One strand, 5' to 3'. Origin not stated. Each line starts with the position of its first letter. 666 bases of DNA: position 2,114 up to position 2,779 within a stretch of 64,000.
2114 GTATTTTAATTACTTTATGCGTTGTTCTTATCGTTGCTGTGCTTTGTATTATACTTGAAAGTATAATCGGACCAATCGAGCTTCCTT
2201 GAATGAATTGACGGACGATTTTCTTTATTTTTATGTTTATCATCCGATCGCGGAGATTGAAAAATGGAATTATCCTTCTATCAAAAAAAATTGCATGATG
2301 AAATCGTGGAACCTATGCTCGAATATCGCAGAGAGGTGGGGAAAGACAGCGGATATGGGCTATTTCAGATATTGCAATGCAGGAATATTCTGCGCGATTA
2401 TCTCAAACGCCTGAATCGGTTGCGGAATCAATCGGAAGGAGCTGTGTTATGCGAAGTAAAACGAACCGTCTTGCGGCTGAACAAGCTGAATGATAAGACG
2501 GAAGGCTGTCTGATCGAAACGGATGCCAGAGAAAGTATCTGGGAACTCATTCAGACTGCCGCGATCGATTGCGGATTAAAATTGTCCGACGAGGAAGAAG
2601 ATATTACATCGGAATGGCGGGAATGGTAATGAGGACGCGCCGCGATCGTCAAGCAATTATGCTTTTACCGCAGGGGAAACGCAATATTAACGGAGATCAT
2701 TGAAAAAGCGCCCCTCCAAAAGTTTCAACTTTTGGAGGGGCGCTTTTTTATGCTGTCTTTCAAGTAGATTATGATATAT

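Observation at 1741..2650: Orphan or displaced RHS CT/immunity cassette marked by a decayed copy of the RHS core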

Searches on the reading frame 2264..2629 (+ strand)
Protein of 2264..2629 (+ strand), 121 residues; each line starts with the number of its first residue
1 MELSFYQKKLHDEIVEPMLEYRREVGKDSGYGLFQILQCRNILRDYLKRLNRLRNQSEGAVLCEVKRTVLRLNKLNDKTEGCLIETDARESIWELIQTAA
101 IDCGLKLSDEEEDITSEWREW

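Call 5: search_protein_families(library=pfam, proteins=[window:2264-2626:+], max_evalue=1)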
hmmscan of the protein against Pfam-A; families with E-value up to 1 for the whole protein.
window:2264-2626:+ (121 aa): 2 families
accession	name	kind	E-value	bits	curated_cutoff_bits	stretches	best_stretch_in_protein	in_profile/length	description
PF18977.5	DUF5713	-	6.4e-06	26.9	27.3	1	23-121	9-107/107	Family of unknown function (DUF5713)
PF08503.15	DapH_N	-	0.21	12.2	27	1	51-95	39-83/86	Tetrahydrodipicolinate succinyltransferase N-terminal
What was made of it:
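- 2264..2629 (+): Intact 121-aa DUF5713 gene. It belongs to the conserved flank and is not part of the RHS module. PF18977, E = 6.4e-6 (call 5).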

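Call 6: search_protein_families(library=ncbifam, proteins=[window:2264-2626:+], max_evalue=1)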
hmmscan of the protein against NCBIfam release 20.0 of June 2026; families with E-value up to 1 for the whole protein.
window:2264-2626:+ (121 aa): 1 family
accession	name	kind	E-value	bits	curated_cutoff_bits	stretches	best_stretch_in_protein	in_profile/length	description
TIGR03532.1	DapD_Ac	equivalog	0.2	11.2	231.75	1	49-102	33-86/231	2,3,4,5-tetrahydropyridine-2,6-dicarboxylate N-acetyltransferase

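Call 7: find_homologous_proteins(query=window:2264-2626:+, max_evalue=0.001)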
Query window:2264-2626:+ (121 aa): 4 proteins with E <= 0.001 among 9 candidates.
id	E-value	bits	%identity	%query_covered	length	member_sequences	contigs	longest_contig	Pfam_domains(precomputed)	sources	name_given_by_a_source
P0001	5.9e-74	263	99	100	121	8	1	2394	PF18977.6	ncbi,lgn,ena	-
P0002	2.2e-46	175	64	100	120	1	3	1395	-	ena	-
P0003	6.8e-31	125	50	100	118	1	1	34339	PF18977.6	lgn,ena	-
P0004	6.5e-14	70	71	43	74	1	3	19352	-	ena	-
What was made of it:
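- On DUF5713 (PF18977), applied to the 121-aa ORF: Close homologues P0001 and P0003 carry the precomputed PF18977 label (call 7).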

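Call 8: find_encoding_contigs(protein=P0003, flank=10000)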
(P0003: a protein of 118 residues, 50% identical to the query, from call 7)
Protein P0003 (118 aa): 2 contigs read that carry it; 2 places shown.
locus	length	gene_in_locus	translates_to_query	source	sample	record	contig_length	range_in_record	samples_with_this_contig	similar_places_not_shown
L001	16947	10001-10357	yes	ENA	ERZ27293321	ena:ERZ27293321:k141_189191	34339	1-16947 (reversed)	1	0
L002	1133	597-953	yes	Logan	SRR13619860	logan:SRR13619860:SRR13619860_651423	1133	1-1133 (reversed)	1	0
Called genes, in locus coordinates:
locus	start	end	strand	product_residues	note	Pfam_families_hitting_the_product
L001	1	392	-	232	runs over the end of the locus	PF02527:GidB, PF05175:MTS (weak), PF13847:Methyltransf_31 (weak)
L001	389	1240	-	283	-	PF02645:DegV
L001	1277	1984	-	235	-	PF10502:Peptidase_S26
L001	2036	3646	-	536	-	-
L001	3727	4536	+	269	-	PF00106:adh_short, PF01370:Epimerase (faint), PF08659:KR (weak), PF13561:adh_short_C2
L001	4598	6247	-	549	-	PF00501:AMP-binding, PF13193:AMP-binding_C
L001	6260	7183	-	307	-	PF07786:HGSNAT_cat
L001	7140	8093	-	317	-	PF00135:COesterase, PF20434:BD-FAE, PF07859:Abhydrolase_3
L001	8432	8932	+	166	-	PF04299:FMN_bind_2 (weak), PF01243:PNPOx_N, PF12900:Pyridox_ox_2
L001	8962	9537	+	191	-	-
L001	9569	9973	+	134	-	-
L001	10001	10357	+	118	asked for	PF18977:DUF5713 (weak)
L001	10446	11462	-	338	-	PF01263:Aldose_epim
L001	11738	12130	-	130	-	-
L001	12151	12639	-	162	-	PF14137:DUF4304 (weak)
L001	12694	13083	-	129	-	-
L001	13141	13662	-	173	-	-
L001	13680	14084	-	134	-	-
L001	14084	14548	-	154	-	-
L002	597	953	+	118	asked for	PF18977:DUF5713 (weak)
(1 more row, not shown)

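Call 9: find_encoding_contigs(protein=P0004, flank=10000)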
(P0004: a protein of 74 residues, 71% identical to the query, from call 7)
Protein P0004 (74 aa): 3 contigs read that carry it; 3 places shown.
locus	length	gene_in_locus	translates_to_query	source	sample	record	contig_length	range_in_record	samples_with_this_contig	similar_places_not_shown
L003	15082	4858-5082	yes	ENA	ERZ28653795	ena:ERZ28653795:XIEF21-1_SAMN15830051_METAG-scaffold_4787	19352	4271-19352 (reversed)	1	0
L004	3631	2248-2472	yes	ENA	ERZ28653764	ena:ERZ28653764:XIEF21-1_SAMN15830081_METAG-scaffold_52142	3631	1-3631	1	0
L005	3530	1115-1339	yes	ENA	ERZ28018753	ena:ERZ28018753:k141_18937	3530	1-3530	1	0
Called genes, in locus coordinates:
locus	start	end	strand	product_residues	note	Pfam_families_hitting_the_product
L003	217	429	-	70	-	-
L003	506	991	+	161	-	-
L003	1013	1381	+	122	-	PF18491:SRA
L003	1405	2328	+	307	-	PF18491:SRA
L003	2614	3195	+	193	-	-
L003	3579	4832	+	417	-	PF02646:RmuC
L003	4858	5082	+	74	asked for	-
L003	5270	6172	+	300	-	PF04616:Glyco_hydro_43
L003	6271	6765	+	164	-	-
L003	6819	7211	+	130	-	PF01243:PNPOx_N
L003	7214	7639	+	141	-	PF01327:Pep_deformylase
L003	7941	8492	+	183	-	PF04542:Sigma70_r2, PF07638:Sigma70_ECF, PF08281:Sigma70_r4_2, PF04545:Sigma70_r4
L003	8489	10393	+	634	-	PF09826:Beta_propel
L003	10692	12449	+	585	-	PF02449:Glyco_hydro_42 (weak)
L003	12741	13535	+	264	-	PF00657:Lipase_GDSL, PF13472:Lipase_GDSL_2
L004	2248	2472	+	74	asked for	-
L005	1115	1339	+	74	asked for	-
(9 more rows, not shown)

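Call 11: find_encoding_contigs(protein=P0001, flank=10000)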
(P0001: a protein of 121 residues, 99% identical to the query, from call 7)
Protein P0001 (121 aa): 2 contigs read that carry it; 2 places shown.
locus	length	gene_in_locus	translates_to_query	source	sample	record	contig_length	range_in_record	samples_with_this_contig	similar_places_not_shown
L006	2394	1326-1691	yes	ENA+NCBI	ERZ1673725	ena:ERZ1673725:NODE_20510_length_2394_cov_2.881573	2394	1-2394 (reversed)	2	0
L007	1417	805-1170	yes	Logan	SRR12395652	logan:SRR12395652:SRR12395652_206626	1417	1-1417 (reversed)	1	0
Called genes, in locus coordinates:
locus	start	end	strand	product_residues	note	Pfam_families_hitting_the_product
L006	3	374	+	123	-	?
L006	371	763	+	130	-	-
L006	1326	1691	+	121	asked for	PF18977:DUF5713 (weak)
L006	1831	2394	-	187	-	?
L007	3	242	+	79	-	?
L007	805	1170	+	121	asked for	PF18977:DUF5713 (weak)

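Call 12: find_encoding_contigs(protein=P0002, flank=10000)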
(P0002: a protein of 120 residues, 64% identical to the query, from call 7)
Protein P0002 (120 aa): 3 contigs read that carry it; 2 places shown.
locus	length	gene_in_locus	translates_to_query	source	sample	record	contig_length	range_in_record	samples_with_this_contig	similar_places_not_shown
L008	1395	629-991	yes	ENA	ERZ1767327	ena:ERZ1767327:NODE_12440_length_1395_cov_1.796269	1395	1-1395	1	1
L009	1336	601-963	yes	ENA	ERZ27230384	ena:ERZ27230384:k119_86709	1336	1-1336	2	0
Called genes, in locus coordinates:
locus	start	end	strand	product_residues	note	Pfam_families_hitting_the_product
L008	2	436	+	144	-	?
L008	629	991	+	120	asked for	-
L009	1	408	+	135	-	?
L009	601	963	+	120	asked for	-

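Call 21: search_protein_representatives(protein=window:2264-2626:+)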
Query: 121 residues. Proteins with E-value up to 0.001 (for the whole library): 370; up to 1e-10: 71; up to 1e-30: 2. The best 150 are listed.
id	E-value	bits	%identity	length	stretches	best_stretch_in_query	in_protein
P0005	1.9e-38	147.3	56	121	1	1-121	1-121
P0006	7.7e-33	129.2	54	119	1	1-121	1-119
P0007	1.5e-25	105.7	46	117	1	1-121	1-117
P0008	3.9e-24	101.1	45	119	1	1-121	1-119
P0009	4.3e-23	97.7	45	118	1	1-121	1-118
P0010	1.4e-22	96.0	41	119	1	1-121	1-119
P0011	3.6e-22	94.7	53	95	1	25-121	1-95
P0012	3.2e-21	91.7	40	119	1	1-121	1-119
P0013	4.9e-21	91.1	44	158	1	1-121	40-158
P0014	1.3e-19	86.4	41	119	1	1-121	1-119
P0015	1.6e-19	86.2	42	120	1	4-121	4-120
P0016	2.2e-19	85.7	38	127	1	5-121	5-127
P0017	1.2e-17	80.2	47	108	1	17-121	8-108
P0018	1.8e-17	79.6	48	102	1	18-121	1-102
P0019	3.9e-17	78.5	39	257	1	10-121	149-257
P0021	4.1e-16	75.2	40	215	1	7-121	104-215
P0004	2.1e-14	69.7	74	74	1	70-121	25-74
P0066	5.0e-11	58.8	41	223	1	14-121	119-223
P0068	6.8e-11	58.4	46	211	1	28-121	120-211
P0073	8.1e-11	58.1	45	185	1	26-121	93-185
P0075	1.2e-10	57.6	38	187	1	9-121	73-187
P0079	1.6e-10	57.2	44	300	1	30-121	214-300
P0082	1.9e-10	56.9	40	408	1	16-121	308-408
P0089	2.8e-10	56.4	41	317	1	22-121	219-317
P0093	3.2e-10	56.2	41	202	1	24-121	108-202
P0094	3.6e-10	56.0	41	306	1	12-121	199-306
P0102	7.7e-10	55.0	47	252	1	34-121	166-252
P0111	1.5e-09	54.0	41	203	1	9-121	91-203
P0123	4.1e-09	52.6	42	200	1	26-121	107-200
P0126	5.1e-09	52.3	35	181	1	8-121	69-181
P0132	6.6e-09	51.9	41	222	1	29-121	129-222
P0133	7.4e-09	51.8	42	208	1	8-121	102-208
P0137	8.5e-09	51.6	43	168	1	27-121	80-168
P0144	1.2e-08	51.1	42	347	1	12-121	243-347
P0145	1.3e-08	51.0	47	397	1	12-121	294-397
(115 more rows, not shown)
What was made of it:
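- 2264..2629 (+): 370 cluster representatives (call 21).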

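Call 22: search_protein_families(library=pfam, proteins=[P0019, P0021, P0079, P0082, P0089, P0094, P0144, P0145, P0066, P0102], max_evalue=0.01)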
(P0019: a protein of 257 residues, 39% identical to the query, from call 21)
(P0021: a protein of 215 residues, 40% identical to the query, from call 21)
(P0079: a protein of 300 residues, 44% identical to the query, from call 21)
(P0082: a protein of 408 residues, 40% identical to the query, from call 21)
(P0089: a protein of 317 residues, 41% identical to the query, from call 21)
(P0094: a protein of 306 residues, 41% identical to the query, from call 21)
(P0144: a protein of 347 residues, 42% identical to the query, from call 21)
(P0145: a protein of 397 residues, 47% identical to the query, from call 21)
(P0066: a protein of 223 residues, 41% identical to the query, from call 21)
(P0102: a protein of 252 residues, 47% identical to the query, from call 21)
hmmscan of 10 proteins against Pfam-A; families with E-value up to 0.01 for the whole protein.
P0019 (257 aa): 1 family
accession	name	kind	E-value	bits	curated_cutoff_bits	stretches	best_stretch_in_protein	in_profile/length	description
PF18977.5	DUF5713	-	4.9e-05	24.1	27.3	1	165-257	13-107/107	Family of unknown function (DUF5713)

P0021 (215 aa): 1 family
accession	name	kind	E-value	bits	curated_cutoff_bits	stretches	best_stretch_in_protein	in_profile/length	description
PF18977.5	DUF5713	-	0.0002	22.1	27.3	1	125-215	15-107/107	Family of unknown function (DUF5713)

P0079 (300 aa): 0 families

P0082 (408 aa): 4 families
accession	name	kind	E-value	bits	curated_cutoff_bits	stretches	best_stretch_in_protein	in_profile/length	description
PF23952.1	LRR_EndoS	-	1.3e-06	29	27.9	0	150-186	27-63/116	Endo-beta-N-acetylglucosaminidase EndoS LRR domain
PF23598.1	LRR_14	-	1.6e-06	27.5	40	1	120-245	68-196/353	Leucine-rich repeat region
PF12799.13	LRR_4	-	4.7e-05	23.9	27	0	49-77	14-43/44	Leucine Rich repeats (2 copies)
PF08004.16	DUF1699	-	0.00021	21.4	33.4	0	17-73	3-56/130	Protein of unknown function (DUF1699)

P0089 (317 aa): 2 families
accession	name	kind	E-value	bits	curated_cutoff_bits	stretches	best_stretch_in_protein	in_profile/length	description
PF15428.11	Imm26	-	6.2e-13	49.4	23.3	1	17-115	1-100/107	Immunity protein 26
PF06632.17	XRCC4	-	0.0054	17.1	26.2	0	244-294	21-71/102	XRCC4 N-terminal domain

P0094 (306 aa): 1 family
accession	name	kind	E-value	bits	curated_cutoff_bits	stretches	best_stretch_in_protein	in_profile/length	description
PF14024.11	DUF4240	-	9.5e-21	74.8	27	1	1-121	1-127/129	Protein of unknown function (DUF4240)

P0144 (347 aa): 5 families
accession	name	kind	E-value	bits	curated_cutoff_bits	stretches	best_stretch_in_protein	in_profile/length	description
PF23598.1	LRR_14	-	2e-10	40.4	40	1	25-192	71-247/353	Leucine-rich repeat region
PF12799.13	LRR_4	-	9.2e-08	32.5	27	0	93-134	2-43/44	Leucine Rich repeats (2 copies)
PF25019.1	LRR_R13L1-DRL21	-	2.3e-05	24.7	27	0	54-122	55-125/127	R13L1/DRL21 LRRs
PF23622.1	LRR_At1g61320_AtMIF1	-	0.00057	19.8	26.9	1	89-210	67-190/384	At1g61320/AtMIF1, LRR domain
PF23952.1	LRR_EndoS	-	0.0029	18.2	27.9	1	94-177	25-108/116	Endo-beta-N-acetylglucosaminidase EndoS LRR domain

P0145 (397 aa): 7 families
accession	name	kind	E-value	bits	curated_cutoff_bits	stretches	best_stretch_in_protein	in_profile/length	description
PF13855.12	LRR_8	-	1.1e-35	121.7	27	6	115-173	2-60/61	Leucine rich repeat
PF13516.12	LRR_6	-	2.9e-29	99.2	23.4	3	115-135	4-24/24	Leucine Rich repeat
PF12799.13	LRR_4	-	1.5e-21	76.3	27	2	91-127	2-37/44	Leucine Rich repeats (2 copies)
PF00560.39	LRR_1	-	3.1e-17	59.4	20.6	0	235-257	1-23/23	Leucine Rich Repeat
PF23598.1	LRR_14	-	5.8e-14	52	40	2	49-147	52-148/353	Leucine-rich repeat region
PF24758.1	LRR_At5g56370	-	0.00044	20.4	27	0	42-123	9-95/227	FBD-associated F-box protein At5g56370, LRR repeats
PF18977.5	DUF5713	-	0.002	18.9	27.3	1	324-397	32-107/107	Family of unknown function (DUF5713)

P0066 (223 aa): 1 family
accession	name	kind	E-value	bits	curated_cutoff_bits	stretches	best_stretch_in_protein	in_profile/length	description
PF18977.5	DUF5713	-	0.0023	18.7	27.3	1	135-223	17-107/107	Family of unknown function (DUF5713)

P0102 (252 aa): 1 family
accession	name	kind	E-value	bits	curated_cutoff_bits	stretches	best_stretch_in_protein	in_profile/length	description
PF18977.5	DUF5713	-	1.8e-05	25.5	27.3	1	166-252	20-107/107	Family of unknown function (DUF5713)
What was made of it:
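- On Immunity protein of a polymorphic toxin system, applied to the 121-aa ORF: One homologue is fused to Imm26 (call 22), which is a hint only.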

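Call 26: find_related_loci(query=A2, collection=genome_contigs, flank=8000)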
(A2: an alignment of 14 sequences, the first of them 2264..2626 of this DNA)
Query A2 (121 aa) in genome_contigs; peptide patterns used: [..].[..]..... (x = any residue, [..] = any of these).
261 stretches matched a pattern; 230 encode a relative of the query (tblastn E <= 1e-3); the best 80 are kept; 80 distinct loci.
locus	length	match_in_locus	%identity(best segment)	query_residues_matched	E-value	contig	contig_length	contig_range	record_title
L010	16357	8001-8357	53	1-121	1e-39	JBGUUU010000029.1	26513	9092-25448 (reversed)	MAG: Christensenellaceae bacterium isolate fecal_MAG_477 fecal_MAG_477_contig_0029, whole genome shotgun sequence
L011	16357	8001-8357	47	1-121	5e-32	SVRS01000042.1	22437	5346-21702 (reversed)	MAG: Oscillospiraceae bacterium isolate SIG649 NODE_44014_length_22437_cov_2.708292, whole genome shotgun sequence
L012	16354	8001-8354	46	1-121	5e-31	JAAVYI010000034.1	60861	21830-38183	MAG: Clostridia bacterium isolate ABMPRH_98_1 k141_1360384, whole genome shotgun sequence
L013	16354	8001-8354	46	1-121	8e-31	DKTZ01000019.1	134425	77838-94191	MAG TPA_asm: Ruminococcaceae bacterium UBA7217 UBA7217_contig_2903, whole genome shotgun sequence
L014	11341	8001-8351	45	1-121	2e-30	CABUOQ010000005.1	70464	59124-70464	MAG TPA_asm: uncultured Firmicutes bacterium isolate MGYG-HGUT-04199 genome assembly, contig: GUT_GENOME259479_5, whole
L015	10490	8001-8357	43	1-121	2e-30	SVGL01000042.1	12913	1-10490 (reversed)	MAG: Clostridiales bacterium isolate SIG357 NODE_24122_length_12913_cov_3.347177, whole genome shotgun sequence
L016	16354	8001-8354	40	1-121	6e-30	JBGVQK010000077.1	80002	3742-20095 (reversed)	MAG: Eubacteriales bacterium isolate fecal_MAG_166 fecal_MAG_166_contig_0077, whole genome shotgun sequence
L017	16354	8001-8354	46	1-121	4e-30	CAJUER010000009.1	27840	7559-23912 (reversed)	MAG TPA_asm: uncultured Christensenella sp. isolate MGBC128313 genome assembly, contig: MGBC128313.9, whole genome shotg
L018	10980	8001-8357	45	1-121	2e-29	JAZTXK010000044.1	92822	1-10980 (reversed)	MAG: Eubacteriales bacterium isolate T1900045330_YK20190019.MAGScoT_cleanbin_000010 SGB_6514_k141_4845, whole genome sho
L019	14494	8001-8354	44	1-121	2e-29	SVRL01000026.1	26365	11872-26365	MAG: Oscillospiraceae bacterium isolate SIG642 NODE_7795_length_26365_cov_2.220482, whole genome shotgun sequence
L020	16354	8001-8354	45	1-121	8e-30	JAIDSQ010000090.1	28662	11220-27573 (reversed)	MAG: Clostridia bacterium isolate SC0364_comb_12 SC0364_comb_12_contig_90, whole genome shotgun sequence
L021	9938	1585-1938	45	1-121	1e-29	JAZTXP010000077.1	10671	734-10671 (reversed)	MAG: Eubacteriales bacterium isolate T1900045329_YK20190018.MAGScoT_cleanbin_000027 SGB_6499_k141_57069, whole genome sh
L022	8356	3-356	42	1-121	2e-29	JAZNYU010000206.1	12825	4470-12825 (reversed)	MAG: Eubacteriales bacterium isolate T1900044774_TS20190240.MAGScoT_cleanbin_000022 SGB_2467_k141_2526308, whole genome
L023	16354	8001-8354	44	1-121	2e-29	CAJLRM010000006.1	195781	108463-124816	MAG TPA_asm: uncultured Clostridiales bacterium isolate ERR1600743-bin.83 genome assembly, contig: NODE_91_length_195781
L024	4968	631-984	41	1-121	2e-28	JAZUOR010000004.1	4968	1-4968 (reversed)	MAG: Acutalibacteraceae bacterium isolate T1900044870_TS20190336.MAGScoT_cleanbin_000048 SGB_3168_k141_1731078, whole ge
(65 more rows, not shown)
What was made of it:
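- Tried and rejected: It was repeated with 14 sequences (call 26).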

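Call 32: search_protein_families(library=pfam, alignment_id=A3, max_evalue=0.001)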
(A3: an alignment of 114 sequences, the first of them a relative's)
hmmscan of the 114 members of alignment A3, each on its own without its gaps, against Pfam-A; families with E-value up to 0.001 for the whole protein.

A. member 1, L010:6693-7892:+ (400 aa): 1 family
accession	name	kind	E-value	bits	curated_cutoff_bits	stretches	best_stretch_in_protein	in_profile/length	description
PF00295.23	Glyco_hydro_28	-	8.2e-05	22.3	22.9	0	145-347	94-289/324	Glycosyl hydrolases family 28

B. families by the number of members that match (of 114 scanned): 98 families (the first 25 are shown)
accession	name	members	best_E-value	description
PF00156.33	Pribosyltran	4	2.6e-32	Phosphoribosyl transferase domain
PF01381.28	HTH_3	3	2e-17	Helix-turn-helix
PF13443.12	HTH_26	3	3.7e-07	Cro/C1-type HTH DNA-binding domain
PF04545.22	Sigma70_r4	3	4.2e-05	Sigma-70, region 4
PF00215.30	OMPdecase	2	1.4e-61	Orotidine 5'-phosphate decarboxylase / HUMPS family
PF13306.12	LRR_5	2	1.4e-60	BspA type Leucine rich repeat region (6 copies)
PF04229.20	GrpB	2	6.8e-42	GrpB protein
PF12844.13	HTH_19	2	8.5e-12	Helix-turn-helix domain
PF13560.12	HTH_31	2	1.4e-11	Helix-turn-helix domain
PF04542.20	Sigma70_r2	2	1.9e-11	Sigma-70 region 2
PF08281.18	Sigma70_r4_2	2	1.7e-09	Sigma-70, region 4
PF08856.16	DUF1826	2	1.4e-07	Protein of unknown function (DUF1826)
PF00171.27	Aldedh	1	3.1e-147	Aldehyde dehydrogenase family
PF02447.22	GntP_permease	1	1.8e-128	GntP family permease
PF03323.18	GerA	1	1.7e-115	Bacillus/Clostridium GerA spore germination protein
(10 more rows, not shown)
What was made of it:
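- On Immunity protein of a polymorphic toxin system, applied to the 121-aa ORF: The nearest neighbours are housekeeping genes (call 32).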

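Call 33: find_homologous_proteins(query=A1, max_evalue=0.00001)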
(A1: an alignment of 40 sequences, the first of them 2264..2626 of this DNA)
Query A1 (40 sequences) (121 aa, profile of the alignment): 287 proteins with E <= 0.00001 among 1103 candidates; the best 120 are listed.
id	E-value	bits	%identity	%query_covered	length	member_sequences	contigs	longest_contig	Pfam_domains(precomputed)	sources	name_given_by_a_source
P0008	1.8e-42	162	45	100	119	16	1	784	-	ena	-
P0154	2.3e-42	162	45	100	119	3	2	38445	PF18977.6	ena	-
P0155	3.1e-42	161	48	100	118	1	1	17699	-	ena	-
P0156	5.1e-42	161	43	96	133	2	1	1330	PF18977.6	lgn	-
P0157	6.6e-42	160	46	100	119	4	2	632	PF18977.6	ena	-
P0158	7.4e-42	160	45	100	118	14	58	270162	-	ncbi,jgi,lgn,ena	jgi:hypothetical protein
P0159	1.3e-41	159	46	97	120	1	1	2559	-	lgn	-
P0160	1.4e-41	159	43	100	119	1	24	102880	PF18977.6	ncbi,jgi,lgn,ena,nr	ncbi:MAG: hypothetical protein E7318_13155 [Clostridiales bacterium]|nr:hypothetical protein [Clostr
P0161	1.8e-41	159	45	100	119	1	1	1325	PF18977.6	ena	-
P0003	2.3e-41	159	50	100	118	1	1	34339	PF18977.6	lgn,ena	-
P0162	2.5e-41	158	45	100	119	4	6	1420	PF18977.6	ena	-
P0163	2.7e-41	158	49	100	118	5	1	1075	-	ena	-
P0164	3.4e-41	158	40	100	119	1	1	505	PF18977.6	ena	-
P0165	3.5e-41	158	45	100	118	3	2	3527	PF18977.6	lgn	-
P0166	4.6e-41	158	48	100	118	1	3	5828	-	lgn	-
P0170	6.0e-41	157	40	100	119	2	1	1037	PF18977.6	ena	-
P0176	1.1e-40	156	44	100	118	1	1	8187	PF18977.6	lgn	-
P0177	1.9e-40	156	45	100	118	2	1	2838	PF18977.6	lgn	-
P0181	2.8e-40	155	40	100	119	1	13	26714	PF18977.6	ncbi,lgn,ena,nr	ncbi:MAG: hypothetical protein IKV52_00400 [Oscillospiraceae bacterium]|nr:hypothetical protein [Osc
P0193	1.0e-39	153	40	100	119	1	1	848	PF18977.6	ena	-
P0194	1.1e-39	153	40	100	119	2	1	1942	PF18977.6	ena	-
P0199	1.7e-39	152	40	100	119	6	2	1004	PF18977.6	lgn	-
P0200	1.8e-39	152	41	100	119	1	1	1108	PF18977.6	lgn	-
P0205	2.6e-39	152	53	100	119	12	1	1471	PF18977.6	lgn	-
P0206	2.8e-39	152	42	100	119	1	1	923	PF18977.6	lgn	-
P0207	2.9e-39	152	40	100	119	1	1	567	PF18977.6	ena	-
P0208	2.9e-39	152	40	100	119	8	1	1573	PF18977.6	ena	-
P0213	4.8e-39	151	43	100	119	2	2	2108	PF18977.6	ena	-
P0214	5.1e-39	151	38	100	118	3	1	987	PF18977.6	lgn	-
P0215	5.7e-39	151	51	86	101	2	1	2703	PF18977.6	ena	-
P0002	7.9e-39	150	64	100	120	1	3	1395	-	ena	-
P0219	8.0e-39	150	38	100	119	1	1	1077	PF18977.6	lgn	-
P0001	2.7e-38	149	99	100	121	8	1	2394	PF18977.6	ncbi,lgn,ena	-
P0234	5.9e-38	148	41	100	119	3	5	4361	PF18977.6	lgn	-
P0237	7.0e-38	147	39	97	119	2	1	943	PF18977.6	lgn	-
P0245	2.8e-37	145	46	100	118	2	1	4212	PF18977.6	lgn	-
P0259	1.3e-36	143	41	100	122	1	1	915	PF18977.6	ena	-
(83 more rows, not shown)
